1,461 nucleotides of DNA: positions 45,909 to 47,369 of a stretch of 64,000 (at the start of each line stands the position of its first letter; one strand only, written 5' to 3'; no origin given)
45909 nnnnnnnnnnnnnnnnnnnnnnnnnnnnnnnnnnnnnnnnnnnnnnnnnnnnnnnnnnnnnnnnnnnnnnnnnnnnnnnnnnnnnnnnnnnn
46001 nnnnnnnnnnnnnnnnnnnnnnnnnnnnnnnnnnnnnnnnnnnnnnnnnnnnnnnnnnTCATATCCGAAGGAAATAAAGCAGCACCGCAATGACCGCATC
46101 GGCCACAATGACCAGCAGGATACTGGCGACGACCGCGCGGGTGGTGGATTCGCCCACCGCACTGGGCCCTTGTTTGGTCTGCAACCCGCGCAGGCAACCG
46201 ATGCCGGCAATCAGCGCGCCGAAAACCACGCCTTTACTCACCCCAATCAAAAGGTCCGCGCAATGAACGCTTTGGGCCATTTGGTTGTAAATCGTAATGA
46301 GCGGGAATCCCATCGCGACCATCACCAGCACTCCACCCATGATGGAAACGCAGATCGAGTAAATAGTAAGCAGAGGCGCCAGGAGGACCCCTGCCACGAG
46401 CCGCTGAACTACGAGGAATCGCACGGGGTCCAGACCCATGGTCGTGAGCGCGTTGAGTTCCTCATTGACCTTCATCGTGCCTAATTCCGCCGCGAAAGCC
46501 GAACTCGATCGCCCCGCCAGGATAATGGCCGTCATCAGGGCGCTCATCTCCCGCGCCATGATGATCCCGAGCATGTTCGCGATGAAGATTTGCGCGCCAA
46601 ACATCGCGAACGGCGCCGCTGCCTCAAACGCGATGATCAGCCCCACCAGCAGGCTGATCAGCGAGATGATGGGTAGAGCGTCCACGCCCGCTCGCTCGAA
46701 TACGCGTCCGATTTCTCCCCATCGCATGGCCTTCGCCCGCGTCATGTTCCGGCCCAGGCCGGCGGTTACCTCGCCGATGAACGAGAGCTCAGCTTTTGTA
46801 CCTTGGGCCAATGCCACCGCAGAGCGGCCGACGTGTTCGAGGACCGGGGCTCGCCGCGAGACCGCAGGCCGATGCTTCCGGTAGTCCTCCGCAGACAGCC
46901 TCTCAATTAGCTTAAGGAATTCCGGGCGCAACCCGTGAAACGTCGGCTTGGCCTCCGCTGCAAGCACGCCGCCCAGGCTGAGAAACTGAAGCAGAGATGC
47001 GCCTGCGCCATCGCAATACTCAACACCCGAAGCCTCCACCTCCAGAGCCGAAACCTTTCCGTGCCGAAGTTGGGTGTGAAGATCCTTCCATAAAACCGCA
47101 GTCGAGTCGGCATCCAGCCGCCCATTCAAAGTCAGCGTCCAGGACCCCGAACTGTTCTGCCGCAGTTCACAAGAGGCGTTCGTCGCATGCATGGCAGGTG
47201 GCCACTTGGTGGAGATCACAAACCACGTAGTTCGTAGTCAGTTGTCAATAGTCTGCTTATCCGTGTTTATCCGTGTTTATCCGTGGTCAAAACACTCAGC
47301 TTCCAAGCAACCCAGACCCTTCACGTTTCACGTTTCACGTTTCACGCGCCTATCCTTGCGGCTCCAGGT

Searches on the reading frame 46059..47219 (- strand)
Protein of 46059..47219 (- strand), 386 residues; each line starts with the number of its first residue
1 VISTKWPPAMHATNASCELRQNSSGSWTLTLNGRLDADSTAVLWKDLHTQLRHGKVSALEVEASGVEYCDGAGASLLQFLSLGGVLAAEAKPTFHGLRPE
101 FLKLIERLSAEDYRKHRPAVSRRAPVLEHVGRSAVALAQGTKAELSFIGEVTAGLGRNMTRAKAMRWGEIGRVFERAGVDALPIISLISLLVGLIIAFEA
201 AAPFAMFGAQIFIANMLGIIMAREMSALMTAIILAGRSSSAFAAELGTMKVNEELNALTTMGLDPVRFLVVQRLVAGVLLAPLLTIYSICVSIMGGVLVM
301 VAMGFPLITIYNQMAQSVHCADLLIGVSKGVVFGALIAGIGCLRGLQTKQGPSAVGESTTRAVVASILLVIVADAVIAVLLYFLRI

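Call 108: search_protein_families(library=pfam, proteins=[window:46059-47219:-], max_evalue=0.001)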
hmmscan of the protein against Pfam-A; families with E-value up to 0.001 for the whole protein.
window:46059-47219:- (386 aa): 2 families
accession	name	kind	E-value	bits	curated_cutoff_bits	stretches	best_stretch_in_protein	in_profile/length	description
PF02405.21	MlaE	-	2e-64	217.5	22.5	1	174-380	5-212/212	Permease MlaE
PF13466.11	STAS_2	-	1.1e-08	35.6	29.2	1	29-108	1-77/80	STAS domain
